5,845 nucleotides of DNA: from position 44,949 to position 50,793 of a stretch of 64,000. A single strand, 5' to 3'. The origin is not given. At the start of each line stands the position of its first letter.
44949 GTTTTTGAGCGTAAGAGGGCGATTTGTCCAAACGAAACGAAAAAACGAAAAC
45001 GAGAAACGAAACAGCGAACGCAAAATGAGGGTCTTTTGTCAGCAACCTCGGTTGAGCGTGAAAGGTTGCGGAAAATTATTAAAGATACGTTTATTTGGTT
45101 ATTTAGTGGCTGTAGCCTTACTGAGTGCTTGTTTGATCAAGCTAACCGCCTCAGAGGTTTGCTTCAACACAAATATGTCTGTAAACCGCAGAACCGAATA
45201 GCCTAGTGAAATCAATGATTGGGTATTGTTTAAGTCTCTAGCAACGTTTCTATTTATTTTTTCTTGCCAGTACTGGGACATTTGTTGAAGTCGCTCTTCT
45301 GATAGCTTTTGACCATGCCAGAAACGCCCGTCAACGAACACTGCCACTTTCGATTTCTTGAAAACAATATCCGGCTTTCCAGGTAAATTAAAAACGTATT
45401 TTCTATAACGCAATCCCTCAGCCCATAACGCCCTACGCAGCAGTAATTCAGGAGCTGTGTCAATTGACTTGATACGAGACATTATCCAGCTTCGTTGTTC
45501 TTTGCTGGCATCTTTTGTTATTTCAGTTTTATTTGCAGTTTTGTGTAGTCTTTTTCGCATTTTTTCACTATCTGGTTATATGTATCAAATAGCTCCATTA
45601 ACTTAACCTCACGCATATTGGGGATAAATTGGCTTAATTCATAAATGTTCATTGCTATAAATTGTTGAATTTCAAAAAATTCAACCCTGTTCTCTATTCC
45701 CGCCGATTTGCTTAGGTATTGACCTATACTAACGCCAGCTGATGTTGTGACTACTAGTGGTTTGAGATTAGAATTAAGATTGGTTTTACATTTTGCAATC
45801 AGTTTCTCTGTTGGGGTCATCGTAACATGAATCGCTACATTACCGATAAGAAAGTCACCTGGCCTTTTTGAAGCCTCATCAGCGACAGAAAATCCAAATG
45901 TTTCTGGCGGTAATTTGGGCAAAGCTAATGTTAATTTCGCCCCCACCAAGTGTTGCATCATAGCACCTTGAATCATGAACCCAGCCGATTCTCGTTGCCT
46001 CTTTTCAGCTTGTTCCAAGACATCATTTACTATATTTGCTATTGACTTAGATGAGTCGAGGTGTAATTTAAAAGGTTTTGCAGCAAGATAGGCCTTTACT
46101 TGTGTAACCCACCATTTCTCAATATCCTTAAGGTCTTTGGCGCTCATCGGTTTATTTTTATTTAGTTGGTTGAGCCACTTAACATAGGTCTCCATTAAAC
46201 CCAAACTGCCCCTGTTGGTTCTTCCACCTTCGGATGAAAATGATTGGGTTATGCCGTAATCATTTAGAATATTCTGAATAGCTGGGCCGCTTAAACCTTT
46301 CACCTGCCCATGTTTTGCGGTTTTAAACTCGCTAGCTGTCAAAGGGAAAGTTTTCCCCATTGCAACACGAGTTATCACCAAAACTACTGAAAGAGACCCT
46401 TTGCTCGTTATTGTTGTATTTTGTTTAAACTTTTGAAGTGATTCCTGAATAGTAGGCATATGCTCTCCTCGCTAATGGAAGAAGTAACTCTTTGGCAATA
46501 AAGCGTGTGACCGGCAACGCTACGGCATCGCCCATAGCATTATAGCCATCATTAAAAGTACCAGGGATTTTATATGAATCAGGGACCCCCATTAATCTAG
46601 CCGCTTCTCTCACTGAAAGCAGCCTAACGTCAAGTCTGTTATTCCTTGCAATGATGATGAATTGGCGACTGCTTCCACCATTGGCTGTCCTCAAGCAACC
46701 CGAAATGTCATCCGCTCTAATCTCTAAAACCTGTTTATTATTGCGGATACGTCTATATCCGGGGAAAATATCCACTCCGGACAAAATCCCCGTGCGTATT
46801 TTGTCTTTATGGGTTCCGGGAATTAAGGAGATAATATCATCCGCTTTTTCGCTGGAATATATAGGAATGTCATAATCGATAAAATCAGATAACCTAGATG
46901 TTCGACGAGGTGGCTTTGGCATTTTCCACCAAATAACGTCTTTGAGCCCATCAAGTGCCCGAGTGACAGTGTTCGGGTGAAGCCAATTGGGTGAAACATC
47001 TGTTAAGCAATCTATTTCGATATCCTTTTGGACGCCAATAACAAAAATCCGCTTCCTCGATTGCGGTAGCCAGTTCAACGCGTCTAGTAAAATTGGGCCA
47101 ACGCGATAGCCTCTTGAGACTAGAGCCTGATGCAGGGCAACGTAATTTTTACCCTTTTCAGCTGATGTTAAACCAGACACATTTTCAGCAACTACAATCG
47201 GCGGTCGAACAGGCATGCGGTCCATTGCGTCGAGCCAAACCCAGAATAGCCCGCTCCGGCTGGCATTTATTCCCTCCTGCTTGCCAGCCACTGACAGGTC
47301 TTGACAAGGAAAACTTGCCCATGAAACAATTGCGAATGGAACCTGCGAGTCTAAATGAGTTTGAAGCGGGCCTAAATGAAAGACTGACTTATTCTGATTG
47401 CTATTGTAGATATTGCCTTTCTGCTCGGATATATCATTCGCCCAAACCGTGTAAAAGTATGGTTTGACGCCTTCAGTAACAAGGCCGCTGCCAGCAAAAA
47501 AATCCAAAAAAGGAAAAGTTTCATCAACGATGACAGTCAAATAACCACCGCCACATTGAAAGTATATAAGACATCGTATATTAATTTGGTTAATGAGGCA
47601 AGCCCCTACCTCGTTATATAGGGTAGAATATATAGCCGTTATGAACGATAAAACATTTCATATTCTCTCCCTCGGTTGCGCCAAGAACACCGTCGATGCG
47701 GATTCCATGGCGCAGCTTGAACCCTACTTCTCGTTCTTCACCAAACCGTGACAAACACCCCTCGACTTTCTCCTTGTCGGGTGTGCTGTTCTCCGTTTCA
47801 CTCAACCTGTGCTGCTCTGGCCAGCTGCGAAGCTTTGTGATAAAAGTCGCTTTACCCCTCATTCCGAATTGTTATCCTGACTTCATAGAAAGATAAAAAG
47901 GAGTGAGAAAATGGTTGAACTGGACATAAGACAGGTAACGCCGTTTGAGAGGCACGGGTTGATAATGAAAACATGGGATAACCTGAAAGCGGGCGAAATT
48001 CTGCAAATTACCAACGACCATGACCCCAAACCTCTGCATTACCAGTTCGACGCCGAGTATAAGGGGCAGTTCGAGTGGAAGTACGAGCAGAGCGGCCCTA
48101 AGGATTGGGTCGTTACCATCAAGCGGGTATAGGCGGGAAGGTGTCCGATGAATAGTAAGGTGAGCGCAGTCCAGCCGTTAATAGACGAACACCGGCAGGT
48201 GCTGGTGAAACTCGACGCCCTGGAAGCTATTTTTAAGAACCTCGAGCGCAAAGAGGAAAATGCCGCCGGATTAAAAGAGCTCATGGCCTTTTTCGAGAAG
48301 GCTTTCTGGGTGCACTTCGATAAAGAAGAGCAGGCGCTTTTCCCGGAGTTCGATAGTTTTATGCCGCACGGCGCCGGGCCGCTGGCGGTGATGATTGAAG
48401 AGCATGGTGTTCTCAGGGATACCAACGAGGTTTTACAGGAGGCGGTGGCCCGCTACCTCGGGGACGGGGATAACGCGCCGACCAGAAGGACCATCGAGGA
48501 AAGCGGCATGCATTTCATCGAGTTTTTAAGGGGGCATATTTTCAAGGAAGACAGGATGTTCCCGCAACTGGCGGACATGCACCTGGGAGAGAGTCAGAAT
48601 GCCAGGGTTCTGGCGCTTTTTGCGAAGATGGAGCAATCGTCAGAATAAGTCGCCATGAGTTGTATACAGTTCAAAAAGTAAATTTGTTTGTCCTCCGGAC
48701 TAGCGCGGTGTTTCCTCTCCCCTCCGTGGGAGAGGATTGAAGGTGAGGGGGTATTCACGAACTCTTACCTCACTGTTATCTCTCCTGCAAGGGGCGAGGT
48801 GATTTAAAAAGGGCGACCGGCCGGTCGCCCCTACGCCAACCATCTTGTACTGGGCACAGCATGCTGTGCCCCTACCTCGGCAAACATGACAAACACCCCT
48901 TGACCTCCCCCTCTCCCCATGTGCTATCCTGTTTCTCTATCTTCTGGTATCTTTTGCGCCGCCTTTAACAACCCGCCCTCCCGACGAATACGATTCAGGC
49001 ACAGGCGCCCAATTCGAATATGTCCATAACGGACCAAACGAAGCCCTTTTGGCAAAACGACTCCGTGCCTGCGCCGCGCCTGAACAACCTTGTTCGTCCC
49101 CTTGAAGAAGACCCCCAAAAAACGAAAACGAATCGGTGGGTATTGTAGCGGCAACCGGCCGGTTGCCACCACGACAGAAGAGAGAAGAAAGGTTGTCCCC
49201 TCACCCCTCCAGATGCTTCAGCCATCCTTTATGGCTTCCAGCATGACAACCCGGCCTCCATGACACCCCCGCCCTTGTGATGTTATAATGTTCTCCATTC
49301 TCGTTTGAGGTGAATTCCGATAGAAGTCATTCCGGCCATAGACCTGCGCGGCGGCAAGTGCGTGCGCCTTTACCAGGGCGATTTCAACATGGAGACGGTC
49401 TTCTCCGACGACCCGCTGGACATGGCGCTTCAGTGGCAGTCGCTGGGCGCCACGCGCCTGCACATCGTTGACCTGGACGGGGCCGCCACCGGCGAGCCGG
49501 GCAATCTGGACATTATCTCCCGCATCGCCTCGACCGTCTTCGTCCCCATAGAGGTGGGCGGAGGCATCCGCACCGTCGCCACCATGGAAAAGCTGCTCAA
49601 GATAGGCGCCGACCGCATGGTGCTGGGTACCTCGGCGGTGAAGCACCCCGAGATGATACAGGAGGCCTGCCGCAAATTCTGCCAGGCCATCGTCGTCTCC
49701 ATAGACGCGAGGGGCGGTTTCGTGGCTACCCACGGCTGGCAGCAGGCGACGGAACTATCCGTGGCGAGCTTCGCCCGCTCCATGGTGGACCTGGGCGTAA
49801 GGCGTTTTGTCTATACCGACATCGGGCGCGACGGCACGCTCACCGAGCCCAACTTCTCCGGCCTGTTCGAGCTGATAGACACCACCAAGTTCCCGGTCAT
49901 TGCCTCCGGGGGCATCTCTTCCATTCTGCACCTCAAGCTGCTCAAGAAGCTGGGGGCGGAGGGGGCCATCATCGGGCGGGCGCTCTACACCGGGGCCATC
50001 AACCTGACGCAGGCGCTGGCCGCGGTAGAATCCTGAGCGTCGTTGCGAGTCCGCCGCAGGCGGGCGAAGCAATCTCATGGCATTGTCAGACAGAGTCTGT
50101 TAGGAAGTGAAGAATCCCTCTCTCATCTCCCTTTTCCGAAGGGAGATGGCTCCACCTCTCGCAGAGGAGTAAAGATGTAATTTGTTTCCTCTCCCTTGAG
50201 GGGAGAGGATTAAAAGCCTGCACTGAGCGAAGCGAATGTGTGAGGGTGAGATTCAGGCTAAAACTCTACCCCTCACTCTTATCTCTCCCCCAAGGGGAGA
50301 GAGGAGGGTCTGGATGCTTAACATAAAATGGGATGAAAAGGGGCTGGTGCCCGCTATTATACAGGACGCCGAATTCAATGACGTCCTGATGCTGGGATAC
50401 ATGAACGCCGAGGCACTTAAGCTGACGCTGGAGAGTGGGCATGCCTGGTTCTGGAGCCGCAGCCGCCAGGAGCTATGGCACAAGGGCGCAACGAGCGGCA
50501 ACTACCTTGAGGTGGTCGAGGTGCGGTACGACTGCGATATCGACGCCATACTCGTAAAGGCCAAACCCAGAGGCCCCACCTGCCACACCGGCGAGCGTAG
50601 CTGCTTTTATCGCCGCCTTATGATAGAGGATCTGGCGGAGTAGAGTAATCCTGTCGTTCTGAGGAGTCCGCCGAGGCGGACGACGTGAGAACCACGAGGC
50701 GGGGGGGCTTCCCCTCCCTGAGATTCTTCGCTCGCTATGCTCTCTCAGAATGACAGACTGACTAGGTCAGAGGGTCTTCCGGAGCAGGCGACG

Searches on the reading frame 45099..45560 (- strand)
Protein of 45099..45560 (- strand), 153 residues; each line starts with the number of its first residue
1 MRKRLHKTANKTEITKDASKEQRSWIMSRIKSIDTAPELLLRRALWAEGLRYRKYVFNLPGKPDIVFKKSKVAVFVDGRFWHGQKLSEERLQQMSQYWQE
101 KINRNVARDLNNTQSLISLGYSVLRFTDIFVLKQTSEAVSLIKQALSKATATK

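Call 39: search_protein_families(library=pfam, proteins=[window:45099-45560:-])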
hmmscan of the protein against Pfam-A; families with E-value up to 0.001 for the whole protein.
window:45099-45560:- (153 aa): 2 families
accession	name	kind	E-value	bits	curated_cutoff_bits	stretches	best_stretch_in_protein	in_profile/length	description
PF03852.21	Vsr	-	2.5e-28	98.2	27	1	19-85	5-71/74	DNA mismatch endonuclease Vsr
PF04480.18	DUF559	-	0.00023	21.4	20.6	0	105-146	67-108/109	Protein of unknown function (DUF559)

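Call 44: search_protein_families(library=padloc, proteins=[window:45099-45560:-], max_evalue=1)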
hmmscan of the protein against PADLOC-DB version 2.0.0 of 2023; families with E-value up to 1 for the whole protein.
window:45099-45560:- (153 aa): 2 families
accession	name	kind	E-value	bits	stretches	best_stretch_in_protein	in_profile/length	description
PDLC03397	Vsr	-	3.5e-14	51.2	1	19-126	6-114/156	Type II nicking endonuclease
PDLC05036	PDC-S54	-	5.6e-05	20.8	1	56-98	293-336/410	-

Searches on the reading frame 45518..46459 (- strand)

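Call 39: search_protein_families(library=pfam, proteins=[window:45518-46459:-])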
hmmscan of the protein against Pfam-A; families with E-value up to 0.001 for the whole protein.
window:45518-46459:- (313 aa): 1 family
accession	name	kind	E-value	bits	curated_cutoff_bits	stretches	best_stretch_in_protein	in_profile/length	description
PF16280.10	DUF4928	-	6.2e-55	187.1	25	1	12-305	7-301/306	Domain of unknown function (DUF4928)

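Call 44: search_protein_families(library=padloc, proteins=[window:45518-46459:-], max_evalue=1)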
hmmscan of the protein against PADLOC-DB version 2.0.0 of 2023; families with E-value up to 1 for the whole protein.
window:45518-46459:- (313 aa): 1 family
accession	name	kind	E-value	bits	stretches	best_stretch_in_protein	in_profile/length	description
PDLC03543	REase_II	-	3.7e-36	123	1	12-305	24-314/331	Type II restriction enzyme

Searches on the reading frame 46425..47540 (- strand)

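Call 39: search_protein_families(library=pfam, proteins=[window:46425-47540:-])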
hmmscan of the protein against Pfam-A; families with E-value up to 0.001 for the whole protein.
window:46425-47540:- (371 aa): 1 family
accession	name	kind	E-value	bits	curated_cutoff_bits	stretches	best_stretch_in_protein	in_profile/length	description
PF00145.23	DNA_methylase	-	2.3e-41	142.7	22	1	10-352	2-322/324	C-5 cytosine-specific DNA methylase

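Call 44: search_protein_families(library=padloc, proteins=[window:46425-47540:-], max_evalue=1)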
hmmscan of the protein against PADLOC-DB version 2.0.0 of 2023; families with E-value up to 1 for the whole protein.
window:46425-47540:- (371 aa): 57 families (the best 25 are shown)
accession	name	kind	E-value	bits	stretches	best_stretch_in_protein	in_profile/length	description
PDLC00028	DruM2|DruM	-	2.4e-90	301.1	1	7-360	4-383/397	DNA cytosine methylase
PDLC03243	MTase_II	-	2.8e-77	258.2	1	10-360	10-367/377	Type II methyltransferase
PDLC03272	MTase_II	-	5.2e-42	142.4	1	8-356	74-390/407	Type II methyltransferase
PDLC03378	MTase_II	-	2.5e-41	140.1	1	10-358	4-332/344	Type II methyltransferase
PDLC00027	DruM2|DruM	-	6.3e-28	96.1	2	11-176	14-177/361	DNA cytosine methylase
PDLC03234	MTase_II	-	7.2e-27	92.6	2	9-199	5-202/375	Type II methyltransferase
PDLC03326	MTase_II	-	3.9e-26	90.2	1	12-353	8-373/412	Type II methyltransferase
PDLC02653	DrmMII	-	4e-26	89.7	2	9-177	5-180/333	DrmMII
PDLC00031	DruM2|DruM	-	3.8e-24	83.5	2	11-176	14-177/361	DNA cytosine methylase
PDLC00030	DruM2|DruM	-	1.7e-23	81.4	2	76-182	90-196/380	DNA cytosine methylase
PDLC03361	MTase_II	-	1.7e-23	81.2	2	57-177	153-289/455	Type II methyltransferase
PDLC03242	MTase_II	-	6.9e-21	72.6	2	10-178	102-268/409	Type II methyltransferase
PDLC00033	DruM2|DruM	-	7.3e-21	72.9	1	11-353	24-361/368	DNA cytosine methylase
PDLC00026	DruM2|DruM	-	8.3e-21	72.9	1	77-358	76-320/336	DNA cytosine methylase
PDLC03716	oMTase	-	4.7e-20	70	2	10-173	40-202/349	orphan methyltransferase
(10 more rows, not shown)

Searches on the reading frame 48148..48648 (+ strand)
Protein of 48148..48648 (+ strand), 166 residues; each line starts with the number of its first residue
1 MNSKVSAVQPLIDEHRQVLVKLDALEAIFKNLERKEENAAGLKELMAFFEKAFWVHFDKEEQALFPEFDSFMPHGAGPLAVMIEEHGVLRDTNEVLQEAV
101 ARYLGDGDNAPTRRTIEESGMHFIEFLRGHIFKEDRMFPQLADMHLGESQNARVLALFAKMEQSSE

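Call 39: search_protein_families(library=pfam, proteins=[window:48148-48648:+])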
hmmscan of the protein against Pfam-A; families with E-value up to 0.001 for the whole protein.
window:48148-48648:+ (166 aa): 1 family
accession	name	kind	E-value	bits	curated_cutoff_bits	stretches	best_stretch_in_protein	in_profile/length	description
PF01814.28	Hemerythrin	-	6.3e-16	59.4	25.3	1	10-140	5-126/127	Hemerythrin HHE cation binding domain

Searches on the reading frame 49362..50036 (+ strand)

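Call 39: search_protein_families(library=pfam, proteins=[window:49362-50036:+])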
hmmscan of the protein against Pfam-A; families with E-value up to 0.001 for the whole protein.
window:49362-50036:+ (224 aa): 4 families
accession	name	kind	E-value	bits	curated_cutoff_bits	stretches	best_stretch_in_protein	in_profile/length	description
PF00977.27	His_biosynth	-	4e-73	246.1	23.6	1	2-213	15-227/228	Histidine biosynthesis protein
PF01207.24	Dus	-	4.4e-07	29.7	20.4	0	44-104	168-231/311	Dihydrouridine synthase (Dus)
PF03060.21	NMO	-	1.8e-05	24.8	28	0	167-208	180-225/331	Nitronate monooxygenase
PF00290.26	Trp_syntA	-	0.0004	19.8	27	0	51-98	189-235/259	Tryptophan synthase alpha chain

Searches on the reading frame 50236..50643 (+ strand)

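Call 39: search_protein_families(library=pfam, proteins=[window:50236-50643:+])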
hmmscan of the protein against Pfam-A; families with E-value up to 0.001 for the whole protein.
window:50236-50643:+ (135 aa): 1 family
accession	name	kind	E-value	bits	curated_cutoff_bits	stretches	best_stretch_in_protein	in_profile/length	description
PF01502.23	PRA-CH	-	2.9e-35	120.4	27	1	52-125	1-74/74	Phosphoribosyl-AMP cyclohydrolase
